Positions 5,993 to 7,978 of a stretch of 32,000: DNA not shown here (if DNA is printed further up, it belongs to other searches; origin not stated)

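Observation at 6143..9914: Orphan two-gene module: a 562-aa family-less helical protein coupled to an endonuclease-IV-like TIM barrel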

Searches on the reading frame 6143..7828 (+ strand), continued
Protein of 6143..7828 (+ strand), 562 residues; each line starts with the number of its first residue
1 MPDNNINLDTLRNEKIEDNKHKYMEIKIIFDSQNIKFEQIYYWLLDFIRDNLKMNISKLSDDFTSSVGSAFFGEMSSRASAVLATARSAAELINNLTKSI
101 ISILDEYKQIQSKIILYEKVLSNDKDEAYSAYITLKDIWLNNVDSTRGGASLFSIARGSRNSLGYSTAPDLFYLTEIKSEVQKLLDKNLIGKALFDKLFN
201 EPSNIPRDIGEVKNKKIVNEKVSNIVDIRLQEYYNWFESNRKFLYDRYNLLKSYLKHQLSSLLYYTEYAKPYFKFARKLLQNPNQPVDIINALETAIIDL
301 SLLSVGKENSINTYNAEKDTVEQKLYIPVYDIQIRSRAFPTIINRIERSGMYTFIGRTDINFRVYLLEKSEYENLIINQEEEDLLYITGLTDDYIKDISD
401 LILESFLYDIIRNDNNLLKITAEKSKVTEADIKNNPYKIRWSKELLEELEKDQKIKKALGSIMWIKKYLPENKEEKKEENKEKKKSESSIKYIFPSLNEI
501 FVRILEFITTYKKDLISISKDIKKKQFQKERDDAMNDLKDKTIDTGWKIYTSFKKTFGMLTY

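Call 63: list_cluster_members(proteins=[P0118, P0119, P0120, P0121, P0122, P0150, P0170, P0179, P0184, P0207])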
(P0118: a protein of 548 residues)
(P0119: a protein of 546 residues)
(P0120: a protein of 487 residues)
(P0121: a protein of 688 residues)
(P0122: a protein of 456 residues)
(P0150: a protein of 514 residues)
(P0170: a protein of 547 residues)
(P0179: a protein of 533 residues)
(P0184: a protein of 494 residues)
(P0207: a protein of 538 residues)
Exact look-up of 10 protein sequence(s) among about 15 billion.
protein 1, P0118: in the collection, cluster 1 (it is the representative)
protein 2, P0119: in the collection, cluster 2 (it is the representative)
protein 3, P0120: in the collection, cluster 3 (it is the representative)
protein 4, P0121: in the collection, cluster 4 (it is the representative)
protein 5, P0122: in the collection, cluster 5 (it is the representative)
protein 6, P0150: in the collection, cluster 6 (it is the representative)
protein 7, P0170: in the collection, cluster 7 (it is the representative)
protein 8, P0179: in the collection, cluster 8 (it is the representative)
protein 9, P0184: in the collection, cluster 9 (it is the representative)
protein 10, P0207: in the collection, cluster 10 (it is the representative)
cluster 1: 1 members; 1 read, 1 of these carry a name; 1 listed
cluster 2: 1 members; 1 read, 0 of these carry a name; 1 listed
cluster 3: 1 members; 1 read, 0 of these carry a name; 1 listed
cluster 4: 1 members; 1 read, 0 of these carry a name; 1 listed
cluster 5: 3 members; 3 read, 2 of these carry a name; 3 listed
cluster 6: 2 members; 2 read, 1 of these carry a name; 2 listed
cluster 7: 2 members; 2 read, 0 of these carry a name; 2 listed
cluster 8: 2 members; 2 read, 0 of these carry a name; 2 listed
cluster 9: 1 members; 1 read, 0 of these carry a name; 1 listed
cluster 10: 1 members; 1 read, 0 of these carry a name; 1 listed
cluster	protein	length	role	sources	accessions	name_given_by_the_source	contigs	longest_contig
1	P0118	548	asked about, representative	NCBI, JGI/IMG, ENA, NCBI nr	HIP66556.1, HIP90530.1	MAG TPA: hypothetical protein EYH09_00295 [Candidatus Nanopusillus sp.] | hypothetical protein [Candidatus Nanopusillus sp.]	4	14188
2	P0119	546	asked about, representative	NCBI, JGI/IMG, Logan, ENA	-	-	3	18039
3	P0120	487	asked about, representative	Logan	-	-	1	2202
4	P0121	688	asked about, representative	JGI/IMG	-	-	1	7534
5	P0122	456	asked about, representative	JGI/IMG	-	hypothetical protein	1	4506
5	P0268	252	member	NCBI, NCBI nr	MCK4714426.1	MAG: hypothetical protein KAT35_02540, partial [Candidatus Aenigmarchaeota archaeon] | hypothetical protein [Candidatus Aenigmarchaeota archaeon]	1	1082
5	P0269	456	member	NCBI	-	-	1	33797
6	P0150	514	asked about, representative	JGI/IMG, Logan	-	hypothetical protein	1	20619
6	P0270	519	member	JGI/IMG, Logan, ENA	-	-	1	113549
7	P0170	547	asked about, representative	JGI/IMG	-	-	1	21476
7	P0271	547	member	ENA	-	-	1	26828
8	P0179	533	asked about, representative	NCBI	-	-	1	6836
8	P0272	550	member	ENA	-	-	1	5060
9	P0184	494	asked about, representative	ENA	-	-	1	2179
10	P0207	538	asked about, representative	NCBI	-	-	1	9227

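Call 81: search_solved_structures(query=A5, max_evalue=10, show_alignments=2)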
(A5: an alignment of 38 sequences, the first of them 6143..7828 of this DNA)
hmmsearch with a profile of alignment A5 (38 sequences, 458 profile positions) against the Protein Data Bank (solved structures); distinct sequences matched with E-value up to 10: 4.
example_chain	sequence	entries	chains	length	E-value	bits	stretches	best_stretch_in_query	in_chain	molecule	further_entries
6jlc_A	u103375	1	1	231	0.12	14.7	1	86-143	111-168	CAMP factor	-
6h9l_A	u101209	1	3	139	0.14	14.4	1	331-383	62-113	Uncharacterized protein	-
4wx8_D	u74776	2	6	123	1.2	11.3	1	332-396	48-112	EKC/KEOPS complex subunit GON7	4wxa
9nzh_A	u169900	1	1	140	3.2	9.9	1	364-437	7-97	Amylin-NHO-18 Binder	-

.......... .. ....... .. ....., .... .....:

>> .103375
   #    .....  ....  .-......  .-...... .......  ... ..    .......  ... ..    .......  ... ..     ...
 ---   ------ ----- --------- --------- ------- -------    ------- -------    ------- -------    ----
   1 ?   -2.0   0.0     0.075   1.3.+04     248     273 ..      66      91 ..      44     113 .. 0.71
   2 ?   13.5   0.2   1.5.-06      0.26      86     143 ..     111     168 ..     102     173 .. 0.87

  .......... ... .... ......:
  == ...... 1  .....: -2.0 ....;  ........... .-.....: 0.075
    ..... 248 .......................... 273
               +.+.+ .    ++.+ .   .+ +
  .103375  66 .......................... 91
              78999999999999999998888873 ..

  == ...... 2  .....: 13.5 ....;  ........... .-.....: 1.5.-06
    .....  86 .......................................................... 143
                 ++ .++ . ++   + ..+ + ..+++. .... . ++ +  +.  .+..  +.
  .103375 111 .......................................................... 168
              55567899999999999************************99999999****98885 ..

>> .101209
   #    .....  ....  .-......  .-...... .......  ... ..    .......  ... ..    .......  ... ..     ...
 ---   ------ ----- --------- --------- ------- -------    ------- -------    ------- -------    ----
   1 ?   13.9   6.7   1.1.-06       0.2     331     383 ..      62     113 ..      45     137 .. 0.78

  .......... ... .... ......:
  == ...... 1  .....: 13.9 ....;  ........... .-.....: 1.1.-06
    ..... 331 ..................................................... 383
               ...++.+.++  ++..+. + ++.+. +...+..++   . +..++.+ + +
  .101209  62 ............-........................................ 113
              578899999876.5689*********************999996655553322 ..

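Call 82: search_protein_families(library=pfam, alignment_id=A5, max_evalue=1)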
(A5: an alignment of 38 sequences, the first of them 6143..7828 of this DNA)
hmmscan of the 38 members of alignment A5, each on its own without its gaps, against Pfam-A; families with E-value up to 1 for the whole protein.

A. member 1, window:6143-7828:+ (562 aa): 2 families
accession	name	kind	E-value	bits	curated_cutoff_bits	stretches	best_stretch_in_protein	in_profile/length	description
PF09869.16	KH_DUF2096_C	-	0.061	13.5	24.6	1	369-393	21-45/59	DUF2096 C-terminal KH-like domain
PF06791.18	TMP_2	-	0.23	11.6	30.2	1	72-136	118-182/208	Prophage tail length tape measure protein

B. families by the number of members that match (of 38 scanned): 61 families (the first 25 are shown)
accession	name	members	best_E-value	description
PF17848.7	Zn_ribbon_ACC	1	0.0041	Acetyl-CoA carboxylase zinc finger domain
PF00120.29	Gln-synt_C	1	0.005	Glutamine synthetase, catalytic domain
PF21733.3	Death_3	1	0.011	Death domain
PF10312.14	Cactin_mid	1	0.011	Conserved mid region of cactin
PF21982.2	RecX_HTH1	1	0.012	RecX, first three-helix domain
PF22491.1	DUF6988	1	0.015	Family of unknown function (DUF6988)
PF11726.14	YagK_YfjJ_C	1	0.02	YagK/YfjJ C-terminal domain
PF15446.12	zf-PHD-like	1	0.02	PHD/FYVE-zinc-finger like domain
PF20411.3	DUF6697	1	0.021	Domain of unknown function (DUF6697)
PF08351.18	TmcA_N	1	0.022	tRNA(Met) cytidine acetyltransferase TmcA, N-terminal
PF25557.1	GAUT_1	1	0.022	Galacturonosyltransferase domain 1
PF11976.14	Rad60-SLD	1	0.023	Ubiquitin-2 like Rad60 SUMO-like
PF09851.14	SHOCT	1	0.027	Short C-terminal domain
PF24611.2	Spectrin_Anc-1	1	0.028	Nuclear anchorage protein 1, spectrin-like repeat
PF23768.1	DUF7167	1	0.028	Domain of unknown function (DUF7167)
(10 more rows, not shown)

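Call 86: fold_search(model_id=the predicted structure, library=viral)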
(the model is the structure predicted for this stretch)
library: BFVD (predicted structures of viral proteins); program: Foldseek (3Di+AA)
matches with E <= 10: 598; with E <= 0.001: 0
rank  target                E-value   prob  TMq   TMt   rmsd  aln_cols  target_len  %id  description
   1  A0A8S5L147            2.5e-02  0.23  0.11  0.11  20.6       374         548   12  Maturation protein [ssRNA phage SRR7976299_8]
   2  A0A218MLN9            3.0e-02  0.12  0.09  0.08  34.4       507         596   13  Uncharacterized protein [uncultured virus]
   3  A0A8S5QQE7            4.2e-02  0.21  0.10  0.05  29.0       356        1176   10  Tail protein [Siphoviridae sp. ctE6L85]
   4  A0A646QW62            7.7e-02  0.54  0.10  0.22  20.2       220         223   15  Internal virion protein [Roseobacter phage CRP-4]
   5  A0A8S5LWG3            8.1e-02  0.11  0.11  0.12  25.4       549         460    8  Internal head protein [Myoviridae sp. cto1k8]
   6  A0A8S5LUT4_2          9.7e-02  0.15  0.11  0.09  45.7       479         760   11  Tail protein [Siphoviridae sp. ctMsr1]
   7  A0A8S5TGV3            1.2e-01  0.14  0.12  0.09  26.9       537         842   10  Uncharacterized protein [Myoviridae sp. ctIty1]
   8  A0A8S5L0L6            1.2e-01  0.10  0.09  0.12  26.4       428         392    9  Maturation protein [ssRNA phage SRR6960509_8]
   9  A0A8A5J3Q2            1.2e-01  0.10  0.10  0.12  41.3       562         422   11  (no name in the UniProt tables at hand)
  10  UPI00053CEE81         1.4e-01  0.33  0.10  0.25  31.4       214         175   15  (no name look-up for this kind of identifier)
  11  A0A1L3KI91            1.4e-01  0.06  0.07  0.09  26.5       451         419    9  Maturation protein [Hubei levi-like virus 6]
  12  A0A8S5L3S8            1.5e-01  0.15  0.11  0.14  22.9       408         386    9  Maturation protein [ssRNA phage SRR5208570_4]
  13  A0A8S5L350            1.9e-01  0.05  0.07  0.09  28.1       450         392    8  Maturation protein [ssRNA phage Gerhypos.4_17]
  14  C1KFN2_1              2.3e-01  0.06  0.09  0.06  51.4       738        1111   10  Putative tail fibre protein [Lactobacillus phage Lb338-1]
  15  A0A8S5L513            2.5e-01  0.10  0.09  0.11  20.5       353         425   10  Maturation protein [ssRNA phage SRR6960799_10]
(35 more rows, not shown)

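Call 87: search_protein_families(library=padloc, proteins=[window:6143-7828:+], max_evalue=1)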
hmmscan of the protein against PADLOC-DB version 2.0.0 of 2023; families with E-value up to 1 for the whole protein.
window:6143-7828:+ (562 aa): 0 families

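Call 88: search_protein_families(library=phrogs, proteins=[window:6143-7828:+], max_evalue=1)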
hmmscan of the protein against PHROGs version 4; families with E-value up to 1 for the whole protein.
window:6143-7828:+ (562 aa): 1 family
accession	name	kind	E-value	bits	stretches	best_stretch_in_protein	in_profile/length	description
phrog_31796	-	unknown function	0.023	16.2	1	53-112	19-72/97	-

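Call 102: find_encoding_contigs(protein=P0119, flank=6000, max_places=2)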
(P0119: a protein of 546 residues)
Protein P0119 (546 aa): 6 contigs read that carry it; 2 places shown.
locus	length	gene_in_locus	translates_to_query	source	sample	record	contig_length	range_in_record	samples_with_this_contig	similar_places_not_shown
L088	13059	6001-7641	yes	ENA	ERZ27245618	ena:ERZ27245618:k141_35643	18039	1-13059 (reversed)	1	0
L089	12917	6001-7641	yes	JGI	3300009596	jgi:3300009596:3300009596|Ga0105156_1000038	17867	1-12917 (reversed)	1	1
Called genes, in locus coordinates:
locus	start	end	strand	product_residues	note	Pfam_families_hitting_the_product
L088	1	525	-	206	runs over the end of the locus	PF01871:AMMECR1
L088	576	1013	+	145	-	PF00011:HSP20, PF17886:ArsA_HSP20 (weak)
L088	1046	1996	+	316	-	PF17835:NOG1_N, PF03193:RsgA_GTPase (faint), PF09439:SRPRB (weak), PF01926:MMR_HSR1, PF02421:FeoB_N, PF06858:NOG1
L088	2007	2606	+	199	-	PF00149:Metallophos, PF12850:Metallophos_2, PF14582:Metallophos_3 (faint)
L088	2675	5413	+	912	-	PF03477:ATP-cone, PF00317:Ribonuc_red_lgN, PF02867:Ribonuc_red_lgC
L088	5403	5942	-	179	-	-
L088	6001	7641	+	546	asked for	-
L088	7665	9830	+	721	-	PF01261:AP_endonuc_2 (weak)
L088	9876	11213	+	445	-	PF00344:SecY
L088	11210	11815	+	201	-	-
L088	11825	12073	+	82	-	PF01199:Ribosomal_L34e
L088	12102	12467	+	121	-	PF00467:KOW (faint)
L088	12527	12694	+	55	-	-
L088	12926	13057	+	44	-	?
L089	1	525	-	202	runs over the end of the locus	PF01871:AMMECR1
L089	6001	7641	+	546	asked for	-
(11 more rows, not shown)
